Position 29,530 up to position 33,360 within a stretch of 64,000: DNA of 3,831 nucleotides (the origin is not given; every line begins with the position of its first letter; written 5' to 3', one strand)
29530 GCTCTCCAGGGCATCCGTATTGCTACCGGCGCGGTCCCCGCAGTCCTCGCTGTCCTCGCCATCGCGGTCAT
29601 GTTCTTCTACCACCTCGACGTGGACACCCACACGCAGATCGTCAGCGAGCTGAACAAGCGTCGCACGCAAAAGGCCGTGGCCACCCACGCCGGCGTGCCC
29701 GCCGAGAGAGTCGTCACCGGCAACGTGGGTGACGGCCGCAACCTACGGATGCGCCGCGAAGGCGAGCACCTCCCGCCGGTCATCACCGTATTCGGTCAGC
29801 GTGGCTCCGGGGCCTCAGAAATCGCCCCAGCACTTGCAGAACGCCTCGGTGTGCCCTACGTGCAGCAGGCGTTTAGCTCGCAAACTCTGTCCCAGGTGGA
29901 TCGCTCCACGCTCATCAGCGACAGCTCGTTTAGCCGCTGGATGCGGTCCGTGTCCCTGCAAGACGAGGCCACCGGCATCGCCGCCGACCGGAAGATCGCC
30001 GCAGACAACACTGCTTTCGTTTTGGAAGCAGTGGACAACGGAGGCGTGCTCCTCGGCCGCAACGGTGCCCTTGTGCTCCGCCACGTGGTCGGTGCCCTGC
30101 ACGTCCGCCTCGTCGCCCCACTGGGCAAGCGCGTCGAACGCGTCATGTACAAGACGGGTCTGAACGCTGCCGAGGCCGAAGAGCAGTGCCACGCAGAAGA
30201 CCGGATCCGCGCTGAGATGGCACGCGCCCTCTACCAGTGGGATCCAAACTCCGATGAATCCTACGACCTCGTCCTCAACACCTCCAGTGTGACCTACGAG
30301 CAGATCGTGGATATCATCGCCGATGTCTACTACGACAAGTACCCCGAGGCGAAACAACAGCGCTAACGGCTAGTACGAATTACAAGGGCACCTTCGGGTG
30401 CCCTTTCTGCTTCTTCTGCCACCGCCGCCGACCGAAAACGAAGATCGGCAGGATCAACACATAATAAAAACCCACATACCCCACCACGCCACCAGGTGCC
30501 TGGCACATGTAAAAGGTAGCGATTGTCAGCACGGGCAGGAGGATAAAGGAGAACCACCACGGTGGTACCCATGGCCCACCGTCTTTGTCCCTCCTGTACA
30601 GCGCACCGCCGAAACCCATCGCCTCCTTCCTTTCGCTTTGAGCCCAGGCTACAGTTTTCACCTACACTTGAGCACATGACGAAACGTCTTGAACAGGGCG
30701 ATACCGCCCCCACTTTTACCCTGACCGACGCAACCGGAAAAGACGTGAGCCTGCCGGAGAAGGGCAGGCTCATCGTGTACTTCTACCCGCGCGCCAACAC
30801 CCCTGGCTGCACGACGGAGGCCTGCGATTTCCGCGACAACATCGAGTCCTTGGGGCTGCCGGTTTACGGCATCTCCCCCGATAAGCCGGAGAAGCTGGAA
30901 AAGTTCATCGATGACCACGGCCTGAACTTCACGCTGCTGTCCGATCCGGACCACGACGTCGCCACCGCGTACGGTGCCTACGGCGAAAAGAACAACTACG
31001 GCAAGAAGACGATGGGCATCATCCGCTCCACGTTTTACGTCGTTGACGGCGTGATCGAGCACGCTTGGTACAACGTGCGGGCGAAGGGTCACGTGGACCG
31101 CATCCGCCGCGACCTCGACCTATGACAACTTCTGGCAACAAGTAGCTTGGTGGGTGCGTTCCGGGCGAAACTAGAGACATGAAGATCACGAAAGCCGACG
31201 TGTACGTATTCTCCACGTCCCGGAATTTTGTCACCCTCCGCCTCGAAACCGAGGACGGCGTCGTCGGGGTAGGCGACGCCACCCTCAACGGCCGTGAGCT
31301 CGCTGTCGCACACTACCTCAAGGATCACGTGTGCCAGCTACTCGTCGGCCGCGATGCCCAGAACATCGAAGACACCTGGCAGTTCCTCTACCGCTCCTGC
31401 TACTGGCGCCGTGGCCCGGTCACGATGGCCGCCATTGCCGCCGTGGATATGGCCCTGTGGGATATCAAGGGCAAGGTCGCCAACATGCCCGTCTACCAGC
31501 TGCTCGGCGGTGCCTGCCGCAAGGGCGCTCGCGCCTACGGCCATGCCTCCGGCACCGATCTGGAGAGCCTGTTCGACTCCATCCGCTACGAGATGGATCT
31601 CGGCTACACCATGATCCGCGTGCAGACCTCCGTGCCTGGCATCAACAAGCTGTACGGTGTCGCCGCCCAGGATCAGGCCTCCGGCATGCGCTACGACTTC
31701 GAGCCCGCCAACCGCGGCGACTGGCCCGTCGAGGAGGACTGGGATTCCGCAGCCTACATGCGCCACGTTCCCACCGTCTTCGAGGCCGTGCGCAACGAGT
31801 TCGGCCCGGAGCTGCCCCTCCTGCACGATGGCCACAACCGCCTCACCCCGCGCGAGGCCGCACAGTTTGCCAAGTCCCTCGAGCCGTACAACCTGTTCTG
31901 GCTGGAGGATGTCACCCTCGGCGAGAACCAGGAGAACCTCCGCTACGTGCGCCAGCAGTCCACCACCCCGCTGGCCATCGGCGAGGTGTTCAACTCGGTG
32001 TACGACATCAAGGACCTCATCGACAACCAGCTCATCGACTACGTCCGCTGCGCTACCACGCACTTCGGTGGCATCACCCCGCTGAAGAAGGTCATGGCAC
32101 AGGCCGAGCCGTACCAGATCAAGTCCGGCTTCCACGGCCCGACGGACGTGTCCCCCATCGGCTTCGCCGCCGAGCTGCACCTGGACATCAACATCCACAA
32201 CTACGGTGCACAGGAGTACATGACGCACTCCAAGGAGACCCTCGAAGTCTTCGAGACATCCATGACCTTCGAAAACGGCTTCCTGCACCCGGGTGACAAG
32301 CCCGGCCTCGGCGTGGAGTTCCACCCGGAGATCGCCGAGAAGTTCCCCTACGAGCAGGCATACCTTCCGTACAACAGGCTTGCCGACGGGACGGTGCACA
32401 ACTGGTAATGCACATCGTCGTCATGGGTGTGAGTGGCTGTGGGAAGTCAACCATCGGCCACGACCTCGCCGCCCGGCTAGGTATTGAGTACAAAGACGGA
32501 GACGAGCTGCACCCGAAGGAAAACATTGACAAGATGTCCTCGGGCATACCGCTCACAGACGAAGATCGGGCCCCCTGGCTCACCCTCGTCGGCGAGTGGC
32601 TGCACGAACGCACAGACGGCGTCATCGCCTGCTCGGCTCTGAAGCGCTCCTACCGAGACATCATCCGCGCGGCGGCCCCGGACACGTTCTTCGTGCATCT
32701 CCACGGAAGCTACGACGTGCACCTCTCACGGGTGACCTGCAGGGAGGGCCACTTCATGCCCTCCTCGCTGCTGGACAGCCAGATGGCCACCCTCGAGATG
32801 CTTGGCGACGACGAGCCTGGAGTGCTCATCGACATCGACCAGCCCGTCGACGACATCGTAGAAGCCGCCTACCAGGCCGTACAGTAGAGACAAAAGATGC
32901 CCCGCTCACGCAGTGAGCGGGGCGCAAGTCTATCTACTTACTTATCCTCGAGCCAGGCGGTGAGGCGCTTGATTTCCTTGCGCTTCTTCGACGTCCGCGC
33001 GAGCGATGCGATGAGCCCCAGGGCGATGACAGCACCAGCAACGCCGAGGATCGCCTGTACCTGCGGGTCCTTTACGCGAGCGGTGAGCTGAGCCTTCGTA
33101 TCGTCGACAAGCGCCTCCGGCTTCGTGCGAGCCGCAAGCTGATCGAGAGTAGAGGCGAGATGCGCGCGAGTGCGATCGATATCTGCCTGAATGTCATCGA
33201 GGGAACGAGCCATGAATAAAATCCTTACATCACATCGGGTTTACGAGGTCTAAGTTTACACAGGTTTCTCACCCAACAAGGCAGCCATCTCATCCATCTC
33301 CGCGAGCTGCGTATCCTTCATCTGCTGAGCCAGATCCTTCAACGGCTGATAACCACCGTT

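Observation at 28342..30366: Glucuronide GPH transporter fused in-frame to a cytidylate-kinase-like (Cytidylate_kin2-type) domain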

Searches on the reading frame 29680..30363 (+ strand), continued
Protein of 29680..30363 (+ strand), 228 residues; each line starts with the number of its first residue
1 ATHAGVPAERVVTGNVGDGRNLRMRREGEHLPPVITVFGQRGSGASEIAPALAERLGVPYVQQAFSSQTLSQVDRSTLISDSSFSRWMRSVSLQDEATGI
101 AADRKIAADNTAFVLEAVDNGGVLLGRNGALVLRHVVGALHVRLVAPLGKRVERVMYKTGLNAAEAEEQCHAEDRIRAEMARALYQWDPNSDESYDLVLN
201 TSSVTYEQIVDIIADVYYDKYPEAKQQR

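Call 40: predict_structure(alignment_id=A2)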
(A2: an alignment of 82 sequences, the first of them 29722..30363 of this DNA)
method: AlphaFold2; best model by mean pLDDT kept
length: 214 residues; sequences in the alignment: 82
mean_pLDDT: 89.5   pTM: 0.85
mean pLDDT of the five models: 89.5, 89.0, 88.8, 88.3, 88.0
residues with pLDDT >= 90: 158; 70-90: 31; 50-70: 25; < 50: 0
segments of 3 or more residues with pLDDT < 50: none
pLDDT, mean of each block of 10 residues (from residue 1): 83 93 97 98 92 71 63 65 75 93 96 93 97 98 97 95 91 95 98 98 95 84
secondary structure, 60 per line:
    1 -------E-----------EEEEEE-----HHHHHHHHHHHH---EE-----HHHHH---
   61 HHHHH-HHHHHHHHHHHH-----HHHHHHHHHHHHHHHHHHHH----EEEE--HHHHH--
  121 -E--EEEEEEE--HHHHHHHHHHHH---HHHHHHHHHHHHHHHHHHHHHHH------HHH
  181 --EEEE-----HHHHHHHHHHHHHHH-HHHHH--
elements in order: E20-25 H31-42 H53-57 H61-65 H67-78 H84-103 E108-111 H114-118 E125-131 H134-145 H149-171 E183-186 H192-206 H208-212
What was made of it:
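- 29779..30357 (+): Cytidylate_kin2-like (NMP-kinase fold) cytoplasmic domain. The Pfam match covers aa 480-648; the fold and conservation continue to about aa 672. The domain-only AF2 model has pLDDT 89.5 and pTM 0.85 (call 40).
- Confident NMP-kinase-like model (call 40).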

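Call 43: find_encoding_contigs(protein=P0139, flank=6000, max_places=2)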
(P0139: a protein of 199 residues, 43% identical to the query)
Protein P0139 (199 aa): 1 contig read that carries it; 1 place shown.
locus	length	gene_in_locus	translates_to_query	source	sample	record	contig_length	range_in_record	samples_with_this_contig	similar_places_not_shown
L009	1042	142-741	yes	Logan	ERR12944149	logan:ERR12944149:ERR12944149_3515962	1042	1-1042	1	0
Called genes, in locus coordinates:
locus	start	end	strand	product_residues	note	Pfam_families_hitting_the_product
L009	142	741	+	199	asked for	PF13189:Cytidylate_kin2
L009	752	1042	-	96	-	?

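Call 44: find_encoding_contigs(protein=P0140, flank=6000, max_places=2)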
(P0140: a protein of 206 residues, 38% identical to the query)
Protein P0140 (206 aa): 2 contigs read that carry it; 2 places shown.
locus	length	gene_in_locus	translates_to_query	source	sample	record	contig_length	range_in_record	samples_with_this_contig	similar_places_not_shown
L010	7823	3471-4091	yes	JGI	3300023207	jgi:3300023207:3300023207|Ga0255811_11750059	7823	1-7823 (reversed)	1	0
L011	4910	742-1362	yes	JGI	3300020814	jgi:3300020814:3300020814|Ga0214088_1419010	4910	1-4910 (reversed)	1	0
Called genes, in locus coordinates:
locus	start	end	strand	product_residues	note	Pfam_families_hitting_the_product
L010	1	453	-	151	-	?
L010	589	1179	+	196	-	-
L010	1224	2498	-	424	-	PF04055:Radical_SAM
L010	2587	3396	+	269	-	PF02557:VanY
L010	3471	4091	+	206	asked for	PF13189:Cytidylate_kin2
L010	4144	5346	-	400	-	PF00155:Aminotran_1_2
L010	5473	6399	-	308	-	PF00089:Trypsin, PF13365:Trypsin_2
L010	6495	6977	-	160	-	PF00583:Acetyltransf_1, PF13673:Acetyltransf_10, PF13508:Acetyltransf_7, PF08445:FR47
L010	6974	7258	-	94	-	PF14542:Acetyltransf_CG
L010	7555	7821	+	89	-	?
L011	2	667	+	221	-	?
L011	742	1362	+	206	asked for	PF13189:Cytidylate_kin2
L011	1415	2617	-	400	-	PF00155:Aminotran_1_2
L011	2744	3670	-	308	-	PF00089:Trypsin, PF13365:Trypsin_2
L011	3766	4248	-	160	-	PF00583:Acetyltransf_1, PF13673:Acetyltransf_10, PF13508:Acetyltransf_7, PF08445:FR47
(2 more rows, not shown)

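Call 45: find_encoding_contigs(protein=P0141, flank=6000, max_places=2)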
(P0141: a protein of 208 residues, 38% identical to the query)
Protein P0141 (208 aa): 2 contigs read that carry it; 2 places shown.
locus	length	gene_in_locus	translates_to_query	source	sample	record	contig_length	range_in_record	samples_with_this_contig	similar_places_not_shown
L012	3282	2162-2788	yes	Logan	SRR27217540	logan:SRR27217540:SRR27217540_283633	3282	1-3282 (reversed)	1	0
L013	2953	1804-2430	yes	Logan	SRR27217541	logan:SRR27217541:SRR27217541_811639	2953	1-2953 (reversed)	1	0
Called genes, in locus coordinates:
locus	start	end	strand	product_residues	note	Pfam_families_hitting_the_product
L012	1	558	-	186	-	?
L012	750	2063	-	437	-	PF01306:LacY_symp (weak), PF07690:MFS_1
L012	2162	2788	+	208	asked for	PF13189:Cytidylate_kin2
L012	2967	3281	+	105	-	?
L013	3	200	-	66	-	?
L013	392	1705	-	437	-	PF01306:LacY_symp (weak), PF07690:MFS_1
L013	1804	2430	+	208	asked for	PF13189:Cytidylate_kin2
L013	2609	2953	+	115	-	?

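Call 47: fold_search(model_id=the predicted structure, library=pdb)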
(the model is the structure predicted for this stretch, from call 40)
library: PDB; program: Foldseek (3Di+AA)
matches with E <= 10: 1272; with E <= 0.001: 173
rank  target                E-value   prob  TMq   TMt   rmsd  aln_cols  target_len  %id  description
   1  3fdi_B                4.5e-11  1.00  0.60  0.70   8.4       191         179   18  Crystal structure of uncharacterized protein from Eubacterium ventriosum ATCC 27560. (released 2009-01-20)
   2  3hdt_A                4.2e-10  1.00  0.67  0.84   5.0       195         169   17  Crystal structure of putative kinase from Clostridium symbiosum ATCC 14940 (released 2009-05-26)
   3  3fdi_A                1.3e-09  1.00  0.63  0.82   4.5       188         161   16  Crystal structure of uncharacterized protein from Eubacterium ventriosum ATCC 27560. (released 2009-01-20)
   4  2iyx                  9.2e-07  1.00  0.48  0.58   5.9       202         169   17  Shikimate kinase from Mycobacterium tuberculosis in complex with shikimate and SO4 (released 2006-10-11)
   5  2rhm_C                2.3e-06  1.00  0.45  0.49   7.9       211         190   15  Crystal structure of a putative kinase (caur_3907) from chloroflexus aurantiacus j-10-fl at 1.70 A resolution (released 2007-11-20)
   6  7l4a                  3.3e-06  1.00  0.60  0.58   7.8       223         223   19  Crystal Structure of Cytidylate kinase from Encephalitozoon cuniculi GB-M1 in complex with two CDP molecules (released 2020-12-30)
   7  1l4u                  4.2e-06  1.00  0.45  0.56   6.8       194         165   20  CRYSTAL STRUCTURE OF SHIKIMATE KINASE FROM MYCOBACTERIUM TUBERCULOSIS IN COMPLEX WITH MGADP AND PT(II) AT 1.8 ANGSTROM R (released 2002-06-12)
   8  3akc                  4.7e-06  1.00  0.52  0.53   9.2       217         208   16  Crystal structure of CMP kinase in complex with CDP and ADP from Thermus thermophilus HB8 (released 2011-07-06)
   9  4i1v_A                5.0e-06  1.00  0.48  0.49   8.9       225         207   16  Crystal structure of a dephospho-CoA kinase from Burkholderia vietnamiensis bound to ADP (released 2013-01-09)
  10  3trf_B                6.7e-06  1.00  0.45  0.55   6.5       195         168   15  Structure of a shikimate kinase (aroK) from Coxiella burnetii (released 2011-09-21)
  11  3t61_B                7.1e-06  1.00  0.48  0.56   6.1       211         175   15  Crystal Structure of a gluconokinase from Sinorhizobium meliloti 1021 (released 2011-08-17)
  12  4ttp                  7.5e-06  1.00  0.47  0.50   8.0       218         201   13  Crystal structure of Legionella pneumophila dephospho-CoA kinase in apo-form (released 2014-12-10)
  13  4e22                  8.0e-06  1.00  0.46  0.46  10.3       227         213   20  Structure of cytidine monophosphate kinase from Yersinia pseudotuberculosis (released 2012-12-19)
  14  2iyz                  8.4e-06  1.00  0.44  0.54   8.3       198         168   20  Shikimate kinase from Mycobacterium tuberculosis in complex with shikimate-3-phosphate and ADP (released 2006-10-11)
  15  2rhm_B                8.9e-06  1.00  0.44  0.49   7.9       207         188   15  Crystal structure of a putative kinase (caur_3907) from chloroflexus aurantiacus j-10-fl at 1.70 A resolution (released 2007-11-20)
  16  2h92_A                9.5e-06  1.00  0.53  0.53   7.3       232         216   15  Crystal Structure of Staphylococcus aureus Cytidine Monophosphate Kinase in complex with cytidine-5'-monophosphate (released 2006-08-08)
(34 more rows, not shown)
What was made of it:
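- On LacS-type GPH transporter with IIA domain: The C-terminal domain has an NMP-kinase fold (call 47).
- The fold is that of small-molecule P-loop kinases, including carboxylate-sugar kinases such as gluconokinase and shikimate kinase (call 47).
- Tried and rejected: A separate domain model was needed (calls 40, 47).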

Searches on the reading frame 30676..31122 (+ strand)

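Call 56: search_protein_families(library=pfam, proteins=[window:30676-31122:+], max_evalue=0.0001)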
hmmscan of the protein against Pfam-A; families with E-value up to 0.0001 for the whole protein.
window:30676-31122:+ (149 aa): 2 families
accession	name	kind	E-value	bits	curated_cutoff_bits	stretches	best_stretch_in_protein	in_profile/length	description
PF00578.27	AhpC-TSA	-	1.3e-31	109.5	26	1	8-129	2-123/124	AhpC/TSA family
PF08534.16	Redoxin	-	4.5e-17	62.6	26.6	1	7-130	2-131/148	Redoxin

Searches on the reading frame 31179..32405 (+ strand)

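Call 3: search_protein_families(library=pfam, proteins=[window:31179-32405:+], max_evalue=0.01)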
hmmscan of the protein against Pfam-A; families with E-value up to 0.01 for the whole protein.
window:31179-32405:+ (409 aa): 2 families
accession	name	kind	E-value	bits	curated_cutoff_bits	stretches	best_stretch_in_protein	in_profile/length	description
PF13378.12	MR_MLE_C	-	5.6e-43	147.6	29.4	1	197-384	30-218/219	Enolase C-terminal domain-like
PF02746.21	MR_MLE_N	-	9.7e-35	119.7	22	1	15-110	26-117/117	Mandelate racemase / muconate lactonizing enzyme, N-terminal domain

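Call 62: search_protein_families(library=ncbifam, proteins=[window:31179-32405:+], max_evalue=1e-10)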
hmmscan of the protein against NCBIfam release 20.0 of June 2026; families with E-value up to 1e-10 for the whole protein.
window:31179-32405:+ (409 aa): 10 families
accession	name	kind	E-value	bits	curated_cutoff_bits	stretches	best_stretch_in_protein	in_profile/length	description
NF011654.0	PRK15072.1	subfamily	6.8e-198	657.5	430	1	1-409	1-404/404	D-galactonate dehydratase family protein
NF043051.1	ManoateDhtManD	equivalog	2.8e-193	642.3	550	1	1-409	1-403/403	D-mannonate dehydratase ManD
NF010624.0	PRK14017.1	equivalog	5.3e-74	249.6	311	2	1-150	1-147/382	galactonate dehydratase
NF040790.2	glucon_galact_dh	equivalog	1.2e-45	156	750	2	194-392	174-372/390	bifunctional D-gluconate/D-galactonate dehydratase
NF047820.1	TalGalacDh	equivalog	1.1e-35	123.3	500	2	202-383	187-358/371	L-talarate/galactarate dehydratase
NF040866.1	AraD_Arch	equivalog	2e-32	112.6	650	1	17-150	34-171/372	arabinonate dehydratase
NF011968.0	PRK15440.1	equivalog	3.9e-29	101.7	393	1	20-136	62-176/395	L-rhamnonate dehydratase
TIGR02534.1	mucon_cyclo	subfamily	1.7e-17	63.5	334.95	0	13-116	25-130/368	muconate/chloromuconate family cycloisomerase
NF041118.1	A_G_epim_Thtga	equivalog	1.9e-14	53.6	500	0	12-148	26-159/341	L-Ala-D/L-Glu epimerase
NF043002.1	HProlDhtase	equivalog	4.6e-14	52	500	0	34-148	56-164/366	cis-3-hydroxy-L-proline dehydratase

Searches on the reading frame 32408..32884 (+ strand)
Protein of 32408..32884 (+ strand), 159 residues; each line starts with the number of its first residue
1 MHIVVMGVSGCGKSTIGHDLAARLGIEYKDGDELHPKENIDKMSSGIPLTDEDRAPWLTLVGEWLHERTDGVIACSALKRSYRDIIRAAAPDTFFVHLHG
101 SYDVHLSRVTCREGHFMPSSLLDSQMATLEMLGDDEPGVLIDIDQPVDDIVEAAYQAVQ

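Call 3: search_protein_families(library=pfam, proteins=[window:32408-32884:+], max_evalue=0.01)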
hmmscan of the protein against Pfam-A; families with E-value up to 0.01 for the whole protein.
window:32408-32884:+ (159 aa): 5 families
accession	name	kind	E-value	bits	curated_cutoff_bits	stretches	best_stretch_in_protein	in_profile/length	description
PF01202.28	SKI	-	1.6e-08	35.3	22.1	1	10-113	2-106/159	Shikimate kinase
PF13238.12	AAA_18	-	2.3e-05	25.3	29.4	1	3-112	1-111/128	AAA domain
PF13671.12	AAA_33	-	0.0012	19.6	27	1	3-130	2-141/143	AAA domain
PF13189.12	Cytidylate_kin2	-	0.0021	18.7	28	1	6-32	5-31/176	Cytidylate kinase-like family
PF02224.24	Cytidylate_kin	-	0.0079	16.4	26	1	4-54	2-52/211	Cytidylate kinase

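Call 62: search_protein_families(library=ncbifam, proteins=[window:32408-32884:+], max_evalue=1e-10)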
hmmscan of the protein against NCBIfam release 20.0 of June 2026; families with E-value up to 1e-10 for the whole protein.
window:32408-32884:+ (159 aa): 3 families
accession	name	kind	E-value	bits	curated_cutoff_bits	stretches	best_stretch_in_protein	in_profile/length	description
TIGR01313.1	therm_gnt_kin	subfamily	3.6e-59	199.2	113.75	1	3-158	1-162/164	gluconokinase, GntK/IdnK-type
NF007336.0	PRK09825.1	equivalog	1.7e-45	154.8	304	1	4-159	7-167/176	gluconokinase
NF008583.0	PRK11545.1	equivalog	1.1e-43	148.8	265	1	4-158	12-171/177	gluconokinase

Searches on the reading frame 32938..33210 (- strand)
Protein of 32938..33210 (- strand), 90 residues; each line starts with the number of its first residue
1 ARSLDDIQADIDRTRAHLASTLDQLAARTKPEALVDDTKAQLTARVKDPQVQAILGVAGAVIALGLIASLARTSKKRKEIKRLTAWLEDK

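Call 56: search_protein_families(library=pfam, proteins=[window:32938-33210:-], max_evalue=0.0001)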
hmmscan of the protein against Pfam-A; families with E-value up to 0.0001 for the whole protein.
window:32938-33210:- (90 aa): 1 family
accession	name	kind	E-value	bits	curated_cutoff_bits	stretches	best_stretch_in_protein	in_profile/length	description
PF12277.13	DUF3618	-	9.4e-16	58.2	24.9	1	1-46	1-46/47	Protein of unknown function (DUF3618)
